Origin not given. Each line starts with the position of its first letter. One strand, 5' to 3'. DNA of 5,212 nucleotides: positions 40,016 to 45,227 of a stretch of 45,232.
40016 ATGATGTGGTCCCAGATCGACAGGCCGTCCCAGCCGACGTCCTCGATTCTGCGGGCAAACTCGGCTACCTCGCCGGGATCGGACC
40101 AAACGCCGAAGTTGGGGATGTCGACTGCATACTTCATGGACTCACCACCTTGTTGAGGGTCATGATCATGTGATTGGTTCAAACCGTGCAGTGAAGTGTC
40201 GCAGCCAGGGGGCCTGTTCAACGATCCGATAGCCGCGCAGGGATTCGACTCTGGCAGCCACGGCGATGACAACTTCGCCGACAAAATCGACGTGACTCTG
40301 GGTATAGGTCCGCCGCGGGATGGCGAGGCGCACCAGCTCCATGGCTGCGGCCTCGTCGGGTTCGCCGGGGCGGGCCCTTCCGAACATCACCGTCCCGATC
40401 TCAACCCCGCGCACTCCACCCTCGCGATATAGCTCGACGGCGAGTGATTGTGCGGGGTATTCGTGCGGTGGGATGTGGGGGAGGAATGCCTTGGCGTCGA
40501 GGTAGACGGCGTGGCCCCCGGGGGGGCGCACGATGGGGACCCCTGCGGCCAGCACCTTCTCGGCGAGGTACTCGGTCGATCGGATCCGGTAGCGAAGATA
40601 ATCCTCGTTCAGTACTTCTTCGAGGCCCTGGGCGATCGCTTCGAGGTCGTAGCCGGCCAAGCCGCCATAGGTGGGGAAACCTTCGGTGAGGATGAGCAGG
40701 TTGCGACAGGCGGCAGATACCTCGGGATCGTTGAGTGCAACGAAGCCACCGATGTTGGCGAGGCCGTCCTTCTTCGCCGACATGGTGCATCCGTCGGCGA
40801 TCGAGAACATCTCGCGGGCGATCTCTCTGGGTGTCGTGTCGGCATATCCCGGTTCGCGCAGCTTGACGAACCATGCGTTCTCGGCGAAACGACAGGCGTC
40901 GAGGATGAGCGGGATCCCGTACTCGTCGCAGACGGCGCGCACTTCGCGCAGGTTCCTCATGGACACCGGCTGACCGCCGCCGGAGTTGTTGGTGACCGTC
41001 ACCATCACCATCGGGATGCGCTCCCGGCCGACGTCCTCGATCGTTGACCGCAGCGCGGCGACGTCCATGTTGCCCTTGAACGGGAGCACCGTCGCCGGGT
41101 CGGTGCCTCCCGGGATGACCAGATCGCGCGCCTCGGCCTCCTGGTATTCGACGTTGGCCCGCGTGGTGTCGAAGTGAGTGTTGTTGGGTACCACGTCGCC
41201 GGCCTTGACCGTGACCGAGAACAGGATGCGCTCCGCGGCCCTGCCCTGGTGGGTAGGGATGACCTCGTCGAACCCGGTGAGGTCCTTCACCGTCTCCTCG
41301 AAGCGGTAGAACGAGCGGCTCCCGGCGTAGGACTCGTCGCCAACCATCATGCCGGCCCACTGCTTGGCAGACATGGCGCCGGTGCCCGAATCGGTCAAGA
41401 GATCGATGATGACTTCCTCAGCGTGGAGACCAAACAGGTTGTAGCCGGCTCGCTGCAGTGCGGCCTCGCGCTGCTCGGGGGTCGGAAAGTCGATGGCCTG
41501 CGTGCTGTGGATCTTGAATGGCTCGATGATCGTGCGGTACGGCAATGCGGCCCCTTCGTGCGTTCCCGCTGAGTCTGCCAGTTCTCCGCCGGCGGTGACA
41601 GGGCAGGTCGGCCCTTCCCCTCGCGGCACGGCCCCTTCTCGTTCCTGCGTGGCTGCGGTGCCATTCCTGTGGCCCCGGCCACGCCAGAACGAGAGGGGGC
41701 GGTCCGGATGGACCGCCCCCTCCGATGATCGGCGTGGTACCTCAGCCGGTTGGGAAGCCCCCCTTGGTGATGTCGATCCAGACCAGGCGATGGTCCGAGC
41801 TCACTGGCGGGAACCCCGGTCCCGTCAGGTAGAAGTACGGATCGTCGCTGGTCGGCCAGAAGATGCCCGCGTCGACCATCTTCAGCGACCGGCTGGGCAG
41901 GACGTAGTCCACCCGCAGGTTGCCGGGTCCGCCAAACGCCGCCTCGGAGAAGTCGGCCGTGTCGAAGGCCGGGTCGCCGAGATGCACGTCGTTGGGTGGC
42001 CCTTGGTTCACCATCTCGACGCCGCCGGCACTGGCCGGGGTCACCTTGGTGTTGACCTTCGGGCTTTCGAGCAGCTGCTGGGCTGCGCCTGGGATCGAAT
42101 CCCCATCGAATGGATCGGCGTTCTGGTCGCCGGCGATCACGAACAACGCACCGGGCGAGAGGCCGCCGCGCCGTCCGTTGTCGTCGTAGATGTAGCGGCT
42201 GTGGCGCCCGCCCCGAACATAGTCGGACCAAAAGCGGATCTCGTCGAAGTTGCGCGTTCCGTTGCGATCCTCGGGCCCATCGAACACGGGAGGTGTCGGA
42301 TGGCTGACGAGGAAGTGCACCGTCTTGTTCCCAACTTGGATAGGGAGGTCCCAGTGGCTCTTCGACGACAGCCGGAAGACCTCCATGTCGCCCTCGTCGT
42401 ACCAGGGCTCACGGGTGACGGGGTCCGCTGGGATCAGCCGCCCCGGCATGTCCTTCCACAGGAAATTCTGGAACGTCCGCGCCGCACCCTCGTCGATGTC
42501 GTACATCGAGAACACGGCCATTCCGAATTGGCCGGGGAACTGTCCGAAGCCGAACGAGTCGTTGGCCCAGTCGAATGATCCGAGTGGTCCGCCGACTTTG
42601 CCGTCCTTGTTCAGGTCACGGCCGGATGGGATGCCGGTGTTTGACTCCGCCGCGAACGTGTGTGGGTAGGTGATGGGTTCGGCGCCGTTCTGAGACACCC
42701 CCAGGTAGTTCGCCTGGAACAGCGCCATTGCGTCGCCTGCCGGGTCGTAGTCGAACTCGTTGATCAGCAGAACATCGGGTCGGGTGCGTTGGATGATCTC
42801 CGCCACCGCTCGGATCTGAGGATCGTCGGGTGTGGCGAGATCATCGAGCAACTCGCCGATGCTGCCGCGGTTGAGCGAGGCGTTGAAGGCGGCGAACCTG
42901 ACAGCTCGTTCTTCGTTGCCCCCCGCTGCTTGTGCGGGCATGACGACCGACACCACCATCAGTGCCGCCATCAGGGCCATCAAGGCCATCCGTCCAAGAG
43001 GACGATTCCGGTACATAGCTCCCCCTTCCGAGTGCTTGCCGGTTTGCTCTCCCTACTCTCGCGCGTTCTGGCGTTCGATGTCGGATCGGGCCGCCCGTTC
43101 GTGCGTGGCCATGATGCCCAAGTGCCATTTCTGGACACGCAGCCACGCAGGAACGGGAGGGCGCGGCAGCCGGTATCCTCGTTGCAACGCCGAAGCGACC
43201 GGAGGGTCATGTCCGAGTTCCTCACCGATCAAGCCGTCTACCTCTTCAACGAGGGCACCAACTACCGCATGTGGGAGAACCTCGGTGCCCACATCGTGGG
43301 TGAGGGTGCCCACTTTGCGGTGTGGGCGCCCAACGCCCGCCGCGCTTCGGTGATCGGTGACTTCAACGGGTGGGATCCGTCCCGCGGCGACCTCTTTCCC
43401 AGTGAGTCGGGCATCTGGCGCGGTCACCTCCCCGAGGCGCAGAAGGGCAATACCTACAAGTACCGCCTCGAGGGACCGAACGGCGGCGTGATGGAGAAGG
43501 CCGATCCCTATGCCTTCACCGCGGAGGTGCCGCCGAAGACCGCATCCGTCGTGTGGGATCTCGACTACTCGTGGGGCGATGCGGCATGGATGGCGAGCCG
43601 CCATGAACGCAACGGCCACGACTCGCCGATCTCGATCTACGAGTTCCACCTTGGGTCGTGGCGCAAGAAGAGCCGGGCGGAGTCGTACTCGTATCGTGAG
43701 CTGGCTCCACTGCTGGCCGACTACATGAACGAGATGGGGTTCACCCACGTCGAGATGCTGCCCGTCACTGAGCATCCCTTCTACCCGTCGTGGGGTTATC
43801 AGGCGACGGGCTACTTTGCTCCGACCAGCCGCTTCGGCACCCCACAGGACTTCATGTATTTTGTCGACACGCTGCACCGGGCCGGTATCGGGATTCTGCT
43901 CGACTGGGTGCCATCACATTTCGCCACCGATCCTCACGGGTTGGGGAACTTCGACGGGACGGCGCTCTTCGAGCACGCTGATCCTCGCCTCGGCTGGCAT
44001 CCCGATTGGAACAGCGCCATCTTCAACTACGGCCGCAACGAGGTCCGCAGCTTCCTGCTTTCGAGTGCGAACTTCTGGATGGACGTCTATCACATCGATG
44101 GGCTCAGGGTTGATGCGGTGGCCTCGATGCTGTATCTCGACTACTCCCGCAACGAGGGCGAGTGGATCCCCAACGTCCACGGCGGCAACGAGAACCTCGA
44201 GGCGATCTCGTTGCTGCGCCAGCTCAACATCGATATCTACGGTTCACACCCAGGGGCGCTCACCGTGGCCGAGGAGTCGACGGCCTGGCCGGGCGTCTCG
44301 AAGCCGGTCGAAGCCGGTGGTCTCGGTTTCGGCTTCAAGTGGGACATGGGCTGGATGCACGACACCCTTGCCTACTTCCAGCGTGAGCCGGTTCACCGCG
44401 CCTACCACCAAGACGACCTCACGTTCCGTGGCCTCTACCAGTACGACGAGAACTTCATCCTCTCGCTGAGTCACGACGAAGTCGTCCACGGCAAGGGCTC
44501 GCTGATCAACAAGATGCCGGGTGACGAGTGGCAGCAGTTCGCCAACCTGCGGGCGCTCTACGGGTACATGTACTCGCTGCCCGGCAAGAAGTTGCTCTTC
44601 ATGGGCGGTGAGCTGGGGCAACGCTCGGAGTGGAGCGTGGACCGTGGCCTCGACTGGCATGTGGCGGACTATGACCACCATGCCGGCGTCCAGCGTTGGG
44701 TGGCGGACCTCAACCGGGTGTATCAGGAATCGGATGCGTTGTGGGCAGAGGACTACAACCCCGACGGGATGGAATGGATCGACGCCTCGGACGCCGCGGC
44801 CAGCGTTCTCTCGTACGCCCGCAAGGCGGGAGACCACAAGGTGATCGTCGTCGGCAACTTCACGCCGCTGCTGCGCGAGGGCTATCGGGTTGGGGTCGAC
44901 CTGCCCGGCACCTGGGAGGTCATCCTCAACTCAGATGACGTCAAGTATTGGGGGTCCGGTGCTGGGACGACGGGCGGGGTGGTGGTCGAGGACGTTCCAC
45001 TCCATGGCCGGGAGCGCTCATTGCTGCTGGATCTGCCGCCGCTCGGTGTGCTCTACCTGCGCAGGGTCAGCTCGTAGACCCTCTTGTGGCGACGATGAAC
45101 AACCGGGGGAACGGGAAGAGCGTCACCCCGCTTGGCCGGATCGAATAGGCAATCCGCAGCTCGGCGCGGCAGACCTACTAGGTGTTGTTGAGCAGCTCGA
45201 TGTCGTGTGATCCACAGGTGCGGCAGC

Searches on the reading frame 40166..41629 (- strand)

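Call 20: search_protein_families(library=pfam, proteins=[window:40166-41629:-])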
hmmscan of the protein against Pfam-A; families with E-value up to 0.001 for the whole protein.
window:40166-41629:- (487 aa): 1 family
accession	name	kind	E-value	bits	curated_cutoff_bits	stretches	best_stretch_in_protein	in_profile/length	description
PF01212.27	Beta_elim_lyase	-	3.8e-81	273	27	1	76-450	1-285/288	Beta-eliminating lyase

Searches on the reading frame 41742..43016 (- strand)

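Call 20: search_protein_families(library=pfam, proteins=[window:41742-43016:-])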
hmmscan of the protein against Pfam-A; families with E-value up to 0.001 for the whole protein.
window:41742-43016:- (424 aa): 1 family
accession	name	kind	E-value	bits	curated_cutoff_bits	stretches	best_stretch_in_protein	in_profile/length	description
PF03372.29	Exo_endo_phos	-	5.4e-29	101.9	24.5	1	61-409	12-225/225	Endonuclease/Exonuclease/phosphatase family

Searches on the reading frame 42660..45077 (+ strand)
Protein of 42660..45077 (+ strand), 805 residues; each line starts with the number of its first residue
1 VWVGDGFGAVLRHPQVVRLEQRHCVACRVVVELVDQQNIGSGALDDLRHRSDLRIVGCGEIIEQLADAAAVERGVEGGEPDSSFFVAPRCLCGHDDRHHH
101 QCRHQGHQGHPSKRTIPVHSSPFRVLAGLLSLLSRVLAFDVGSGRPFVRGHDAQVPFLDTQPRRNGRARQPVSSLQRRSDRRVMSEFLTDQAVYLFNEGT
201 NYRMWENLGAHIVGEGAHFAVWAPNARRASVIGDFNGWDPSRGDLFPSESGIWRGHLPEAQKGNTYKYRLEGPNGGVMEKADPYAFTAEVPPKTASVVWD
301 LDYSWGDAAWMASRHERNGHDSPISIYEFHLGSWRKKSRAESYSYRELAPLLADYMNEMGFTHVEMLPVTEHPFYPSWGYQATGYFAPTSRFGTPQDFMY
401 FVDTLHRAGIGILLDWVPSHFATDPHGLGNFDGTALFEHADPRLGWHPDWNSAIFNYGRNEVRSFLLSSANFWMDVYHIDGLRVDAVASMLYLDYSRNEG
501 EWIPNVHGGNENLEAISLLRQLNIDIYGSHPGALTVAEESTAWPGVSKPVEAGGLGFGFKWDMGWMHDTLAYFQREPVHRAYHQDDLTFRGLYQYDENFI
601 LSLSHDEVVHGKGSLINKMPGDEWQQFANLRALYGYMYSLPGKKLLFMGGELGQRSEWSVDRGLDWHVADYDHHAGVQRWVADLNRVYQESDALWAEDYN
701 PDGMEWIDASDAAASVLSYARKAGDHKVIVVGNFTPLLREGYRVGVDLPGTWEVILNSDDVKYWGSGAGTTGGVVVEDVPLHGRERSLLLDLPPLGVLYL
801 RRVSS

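Call 20: search_protein_families(library=pfam, proteins=[window:42660-45077:+])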
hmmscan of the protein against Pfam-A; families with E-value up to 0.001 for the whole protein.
window:42660-45077:+ (805 aa): 4 families
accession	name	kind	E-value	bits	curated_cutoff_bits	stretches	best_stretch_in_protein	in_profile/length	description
PF02806.24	Alpha-amylase_C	-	1.3e-23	83.5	21.2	1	706-802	1-94/95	Alpha amylase, C-terminal all-beta domain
PF02922.24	CBM_48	-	1.1e-19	71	22.4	1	208-285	2-83/83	Carbohydrate-binding module 48 (Isoamylase N-terminal domain)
PF00128.31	Alpha-amylase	-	5.3e-14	52.7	22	1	354-424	26-95/446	Alpha amylase, catalytic domain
PF22019.2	GlgB_N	-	0.00086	19.8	27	0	207-284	19-94/94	alpha-1,4-glucan branching enzyme GlgB, N-terminal domain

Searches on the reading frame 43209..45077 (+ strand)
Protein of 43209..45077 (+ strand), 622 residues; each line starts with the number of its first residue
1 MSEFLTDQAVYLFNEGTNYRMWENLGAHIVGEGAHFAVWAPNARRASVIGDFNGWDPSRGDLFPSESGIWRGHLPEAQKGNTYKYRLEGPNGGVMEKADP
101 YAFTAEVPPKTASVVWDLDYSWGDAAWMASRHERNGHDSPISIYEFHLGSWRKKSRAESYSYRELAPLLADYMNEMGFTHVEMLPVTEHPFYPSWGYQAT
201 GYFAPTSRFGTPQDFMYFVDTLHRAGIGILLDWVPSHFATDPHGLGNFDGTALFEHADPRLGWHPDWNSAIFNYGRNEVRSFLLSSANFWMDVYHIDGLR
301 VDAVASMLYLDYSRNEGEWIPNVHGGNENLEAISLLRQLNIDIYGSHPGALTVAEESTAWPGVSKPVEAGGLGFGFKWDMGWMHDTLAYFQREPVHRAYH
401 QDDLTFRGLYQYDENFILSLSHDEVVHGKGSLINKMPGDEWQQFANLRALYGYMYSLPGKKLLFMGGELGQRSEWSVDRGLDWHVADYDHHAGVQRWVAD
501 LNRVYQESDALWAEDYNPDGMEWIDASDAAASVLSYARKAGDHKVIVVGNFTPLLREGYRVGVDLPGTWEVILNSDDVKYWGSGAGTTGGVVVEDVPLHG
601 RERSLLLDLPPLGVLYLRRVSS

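Call 29: find_encoding_contigs(protein=window:43209-45077:+, flank=10000, max_places=4)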
Protein window:43209-45077:+ (622 aa): 1 contig read that carries it; 1 place shown.
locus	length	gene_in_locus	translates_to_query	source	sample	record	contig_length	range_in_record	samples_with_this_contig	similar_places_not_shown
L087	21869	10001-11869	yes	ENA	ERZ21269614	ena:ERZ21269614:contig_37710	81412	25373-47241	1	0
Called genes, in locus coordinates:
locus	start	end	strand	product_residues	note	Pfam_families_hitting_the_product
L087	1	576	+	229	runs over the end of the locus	PF00230:MIP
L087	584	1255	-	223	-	PF00702:Hydrolase, PF13419:HAD_2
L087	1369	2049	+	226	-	PF01891:CbiM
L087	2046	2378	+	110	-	PF13190:PDGLE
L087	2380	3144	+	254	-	PF02361:CbiQ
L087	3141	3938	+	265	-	PF00005:ABC_tran, PF13304:AAA_21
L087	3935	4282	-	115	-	-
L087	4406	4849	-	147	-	PF00884:Sulfatase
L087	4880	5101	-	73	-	PF13189:Cytidylate_kin2 (weak)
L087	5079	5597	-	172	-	PF13189:Cytidylate_kin2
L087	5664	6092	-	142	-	PF00174:Oxidored_molyb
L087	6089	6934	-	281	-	PF00296:Bac_luciferase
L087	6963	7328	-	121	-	-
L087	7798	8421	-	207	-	PF01212:Beta_elim_lyase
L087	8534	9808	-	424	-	PF03372:Exo_endo_phos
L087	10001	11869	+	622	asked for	PF02922:CBM_48, PF00128:Alpha-amylase, PF02806:Alpha-amylase_C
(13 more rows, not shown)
